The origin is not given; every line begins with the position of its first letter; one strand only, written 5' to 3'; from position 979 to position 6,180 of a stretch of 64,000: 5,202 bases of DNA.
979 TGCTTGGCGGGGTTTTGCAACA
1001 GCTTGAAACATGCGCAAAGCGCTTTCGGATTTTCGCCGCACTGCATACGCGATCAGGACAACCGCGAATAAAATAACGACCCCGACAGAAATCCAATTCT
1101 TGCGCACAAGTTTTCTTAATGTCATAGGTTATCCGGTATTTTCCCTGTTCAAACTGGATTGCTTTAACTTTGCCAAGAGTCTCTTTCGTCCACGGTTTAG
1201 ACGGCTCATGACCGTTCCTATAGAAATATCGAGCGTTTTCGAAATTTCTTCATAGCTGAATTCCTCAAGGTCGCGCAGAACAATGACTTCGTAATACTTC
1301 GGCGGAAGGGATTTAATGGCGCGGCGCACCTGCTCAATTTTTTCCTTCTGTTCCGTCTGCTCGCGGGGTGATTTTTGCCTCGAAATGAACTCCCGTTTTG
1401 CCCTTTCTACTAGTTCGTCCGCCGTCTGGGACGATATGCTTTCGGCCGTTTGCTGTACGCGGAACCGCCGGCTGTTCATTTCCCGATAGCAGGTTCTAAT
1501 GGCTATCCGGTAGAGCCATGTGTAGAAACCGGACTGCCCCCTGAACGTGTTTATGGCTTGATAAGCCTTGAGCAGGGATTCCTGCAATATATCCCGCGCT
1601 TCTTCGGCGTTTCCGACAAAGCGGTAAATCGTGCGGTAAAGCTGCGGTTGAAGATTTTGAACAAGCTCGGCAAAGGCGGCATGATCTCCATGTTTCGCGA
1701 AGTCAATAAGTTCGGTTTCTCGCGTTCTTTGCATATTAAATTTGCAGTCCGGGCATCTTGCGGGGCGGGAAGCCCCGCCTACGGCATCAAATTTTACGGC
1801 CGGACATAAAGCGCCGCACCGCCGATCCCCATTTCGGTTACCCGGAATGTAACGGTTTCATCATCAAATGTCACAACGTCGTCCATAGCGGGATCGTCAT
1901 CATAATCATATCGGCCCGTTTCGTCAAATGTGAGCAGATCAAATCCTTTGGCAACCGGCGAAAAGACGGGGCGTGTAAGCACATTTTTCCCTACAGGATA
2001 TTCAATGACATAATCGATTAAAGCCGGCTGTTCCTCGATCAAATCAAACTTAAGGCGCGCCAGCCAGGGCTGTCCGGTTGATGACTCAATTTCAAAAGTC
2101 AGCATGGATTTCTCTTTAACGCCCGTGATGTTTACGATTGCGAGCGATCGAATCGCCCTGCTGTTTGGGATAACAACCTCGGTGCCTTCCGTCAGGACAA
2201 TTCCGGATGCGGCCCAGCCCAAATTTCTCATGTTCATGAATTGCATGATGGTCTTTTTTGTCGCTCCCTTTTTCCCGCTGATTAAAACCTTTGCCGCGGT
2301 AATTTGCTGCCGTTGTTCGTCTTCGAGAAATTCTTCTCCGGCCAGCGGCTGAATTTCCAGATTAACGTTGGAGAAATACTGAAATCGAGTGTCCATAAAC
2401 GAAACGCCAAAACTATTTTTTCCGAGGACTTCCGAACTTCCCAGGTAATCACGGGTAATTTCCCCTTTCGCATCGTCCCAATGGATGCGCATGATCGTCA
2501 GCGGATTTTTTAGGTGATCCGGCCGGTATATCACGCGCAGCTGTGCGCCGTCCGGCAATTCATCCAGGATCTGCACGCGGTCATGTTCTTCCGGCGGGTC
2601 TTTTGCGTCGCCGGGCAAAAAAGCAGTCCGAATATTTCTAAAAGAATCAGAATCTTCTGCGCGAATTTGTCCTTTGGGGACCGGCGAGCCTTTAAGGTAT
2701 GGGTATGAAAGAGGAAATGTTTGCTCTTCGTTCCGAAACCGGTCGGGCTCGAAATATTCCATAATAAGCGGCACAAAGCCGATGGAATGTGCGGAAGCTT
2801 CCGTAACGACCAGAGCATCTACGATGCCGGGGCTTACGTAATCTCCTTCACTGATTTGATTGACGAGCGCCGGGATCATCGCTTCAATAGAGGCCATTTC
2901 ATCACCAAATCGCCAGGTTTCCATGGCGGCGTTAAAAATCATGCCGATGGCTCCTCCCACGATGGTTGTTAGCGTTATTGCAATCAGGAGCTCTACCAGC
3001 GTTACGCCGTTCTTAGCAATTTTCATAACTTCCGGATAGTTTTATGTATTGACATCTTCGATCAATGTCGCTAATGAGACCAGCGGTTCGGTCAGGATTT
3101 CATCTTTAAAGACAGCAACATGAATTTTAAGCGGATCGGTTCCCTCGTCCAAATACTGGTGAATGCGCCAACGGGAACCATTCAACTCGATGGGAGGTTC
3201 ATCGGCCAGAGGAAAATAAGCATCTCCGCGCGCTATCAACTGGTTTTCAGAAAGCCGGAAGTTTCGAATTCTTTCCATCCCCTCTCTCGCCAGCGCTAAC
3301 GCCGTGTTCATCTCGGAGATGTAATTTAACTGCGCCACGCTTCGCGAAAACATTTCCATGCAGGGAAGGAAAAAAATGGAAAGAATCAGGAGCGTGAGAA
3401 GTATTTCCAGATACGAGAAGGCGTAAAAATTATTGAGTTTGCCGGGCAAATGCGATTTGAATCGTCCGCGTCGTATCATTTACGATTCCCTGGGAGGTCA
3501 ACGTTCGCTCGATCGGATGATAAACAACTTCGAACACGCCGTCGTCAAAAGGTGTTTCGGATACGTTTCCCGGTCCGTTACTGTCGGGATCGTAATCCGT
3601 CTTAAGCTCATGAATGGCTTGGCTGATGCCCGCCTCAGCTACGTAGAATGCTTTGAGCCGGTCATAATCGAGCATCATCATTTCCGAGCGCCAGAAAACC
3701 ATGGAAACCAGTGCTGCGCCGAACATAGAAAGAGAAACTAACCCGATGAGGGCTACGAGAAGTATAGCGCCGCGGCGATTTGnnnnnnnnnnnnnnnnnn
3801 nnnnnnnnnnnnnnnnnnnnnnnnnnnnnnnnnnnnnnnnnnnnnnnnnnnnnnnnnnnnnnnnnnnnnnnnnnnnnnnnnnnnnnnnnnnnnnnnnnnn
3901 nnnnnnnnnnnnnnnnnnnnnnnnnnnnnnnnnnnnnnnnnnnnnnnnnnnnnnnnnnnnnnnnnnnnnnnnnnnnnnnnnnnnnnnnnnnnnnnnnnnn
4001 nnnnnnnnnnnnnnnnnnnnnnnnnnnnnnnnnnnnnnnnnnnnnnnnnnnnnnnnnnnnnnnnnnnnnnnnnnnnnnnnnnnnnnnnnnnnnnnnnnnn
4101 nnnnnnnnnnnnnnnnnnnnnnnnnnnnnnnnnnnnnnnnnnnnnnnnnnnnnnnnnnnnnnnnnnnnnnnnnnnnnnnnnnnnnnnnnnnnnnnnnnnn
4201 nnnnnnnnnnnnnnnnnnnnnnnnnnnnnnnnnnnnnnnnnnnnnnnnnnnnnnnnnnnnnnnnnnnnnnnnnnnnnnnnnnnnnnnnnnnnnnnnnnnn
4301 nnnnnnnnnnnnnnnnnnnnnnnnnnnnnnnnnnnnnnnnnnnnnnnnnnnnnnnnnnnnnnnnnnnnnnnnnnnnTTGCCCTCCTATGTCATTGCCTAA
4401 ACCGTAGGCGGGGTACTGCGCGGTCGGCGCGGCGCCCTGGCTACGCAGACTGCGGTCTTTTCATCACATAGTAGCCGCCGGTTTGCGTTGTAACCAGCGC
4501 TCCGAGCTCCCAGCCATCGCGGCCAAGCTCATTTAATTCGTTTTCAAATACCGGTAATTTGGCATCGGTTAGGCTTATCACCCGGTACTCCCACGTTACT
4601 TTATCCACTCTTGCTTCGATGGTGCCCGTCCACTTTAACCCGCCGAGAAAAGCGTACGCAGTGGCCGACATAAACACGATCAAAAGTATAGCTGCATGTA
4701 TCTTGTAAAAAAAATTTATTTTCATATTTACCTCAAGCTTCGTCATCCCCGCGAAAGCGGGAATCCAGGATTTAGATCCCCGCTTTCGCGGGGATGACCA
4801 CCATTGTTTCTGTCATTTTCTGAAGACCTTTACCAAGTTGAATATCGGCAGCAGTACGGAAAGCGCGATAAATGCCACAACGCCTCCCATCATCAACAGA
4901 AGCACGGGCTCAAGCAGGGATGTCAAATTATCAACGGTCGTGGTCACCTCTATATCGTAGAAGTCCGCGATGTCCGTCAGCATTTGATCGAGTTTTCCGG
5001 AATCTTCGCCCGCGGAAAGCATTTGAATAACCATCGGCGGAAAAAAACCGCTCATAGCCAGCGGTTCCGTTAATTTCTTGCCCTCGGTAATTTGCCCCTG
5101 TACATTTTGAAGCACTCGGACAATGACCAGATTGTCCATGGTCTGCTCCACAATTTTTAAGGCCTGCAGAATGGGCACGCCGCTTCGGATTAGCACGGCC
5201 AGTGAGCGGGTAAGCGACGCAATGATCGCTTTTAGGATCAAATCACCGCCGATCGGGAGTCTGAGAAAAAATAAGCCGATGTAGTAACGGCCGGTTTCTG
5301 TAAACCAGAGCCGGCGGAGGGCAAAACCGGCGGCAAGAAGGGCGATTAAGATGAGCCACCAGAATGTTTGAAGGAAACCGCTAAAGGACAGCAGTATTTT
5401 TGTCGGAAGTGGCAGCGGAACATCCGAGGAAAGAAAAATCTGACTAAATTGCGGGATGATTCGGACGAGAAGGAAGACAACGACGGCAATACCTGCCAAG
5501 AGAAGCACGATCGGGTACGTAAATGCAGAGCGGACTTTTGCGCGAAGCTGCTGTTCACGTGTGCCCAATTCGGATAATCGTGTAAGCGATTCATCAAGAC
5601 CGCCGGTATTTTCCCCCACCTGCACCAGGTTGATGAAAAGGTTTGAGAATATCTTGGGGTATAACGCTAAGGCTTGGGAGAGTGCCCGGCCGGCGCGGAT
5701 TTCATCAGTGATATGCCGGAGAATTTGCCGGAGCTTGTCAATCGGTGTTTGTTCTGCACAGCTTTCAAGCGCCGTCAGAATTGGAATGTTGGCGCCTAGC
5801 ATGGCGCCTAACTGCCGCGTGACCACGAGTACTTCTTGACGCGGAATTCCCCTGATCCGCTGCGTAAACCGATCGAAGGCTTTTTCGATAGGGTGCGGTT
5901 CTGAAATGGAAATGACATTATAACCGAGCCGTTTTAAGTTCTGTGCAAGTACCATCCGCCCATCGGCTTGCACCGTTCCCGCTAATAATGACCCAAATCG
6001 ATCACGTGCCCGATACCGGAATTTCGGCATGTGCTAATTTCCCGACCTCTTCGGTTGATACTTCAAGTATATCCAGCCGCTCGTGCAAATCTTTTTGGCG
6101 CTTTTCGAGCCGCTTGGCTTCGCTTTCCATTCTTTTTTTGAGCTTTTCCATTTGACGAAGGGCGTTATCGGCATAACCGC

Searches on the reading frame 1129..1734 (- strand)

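Call 75: search_protein_families(library=pfam, proteins=[window:1129-1734:-], max_evalue=0.01)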
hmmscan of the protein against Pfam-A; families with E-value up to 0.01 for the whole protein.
window:1129-1734:- (201 aa): 5 families
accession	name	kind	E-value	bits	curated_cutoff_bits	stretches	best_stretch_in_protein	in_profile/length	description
PF08281.18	Sigma70_r4_2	-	1.9e-18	66.3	25.7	1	134-186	2-54/54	Sigma-70, region 4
PF04542.20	Sigma70_r2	-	1.9e-17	63.2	24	1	24-90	1-69/71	Sigma-70 region 2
PF04545.22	Sigma70_r4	-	3.4e-11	42.9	24.1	1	139-186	1-48/50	Sigma-70, region 4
PF07638.17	Sigma70_ECF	-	4.5e-09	36.9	21.1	1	7-190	5-183/185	ECF sigma factor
PF02001.22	DUF134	-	0.001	20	27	1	146-188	38-80/98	Protein of unknown function DUF134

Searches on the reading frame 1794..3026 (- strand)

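Call 75: search_protein_families(library=pfam, proteins=[window:1794-3026:-], max_evalue=0.01)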
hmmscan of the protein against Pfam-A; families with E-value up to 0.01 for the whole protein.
window:1794-3026:- (410 aa): 1 family
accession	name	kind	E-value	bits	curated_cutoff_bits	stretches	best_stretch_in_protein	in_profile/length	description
PF07963.17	N_methyl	-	0.00035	20.5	21.2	1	5-27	4-26/27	Prokaryotic N-terminal methylation motif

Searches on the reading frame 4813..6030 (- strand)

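Call 25: search_protein_families(library=pfam, proteins=[window:4813-6030:-], max_evalue=0.001)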
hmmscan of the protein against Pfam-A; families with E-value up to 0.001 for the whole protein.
window:4813-6030:- (405 aa): 1 family
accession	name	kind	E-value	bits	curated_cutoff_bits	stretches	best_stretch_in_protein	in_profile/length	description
PF00482.28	T2SSF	-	3.2e-58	195.6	25.2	2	71-193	2-125/125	Type II secretion system (T2SS), protein F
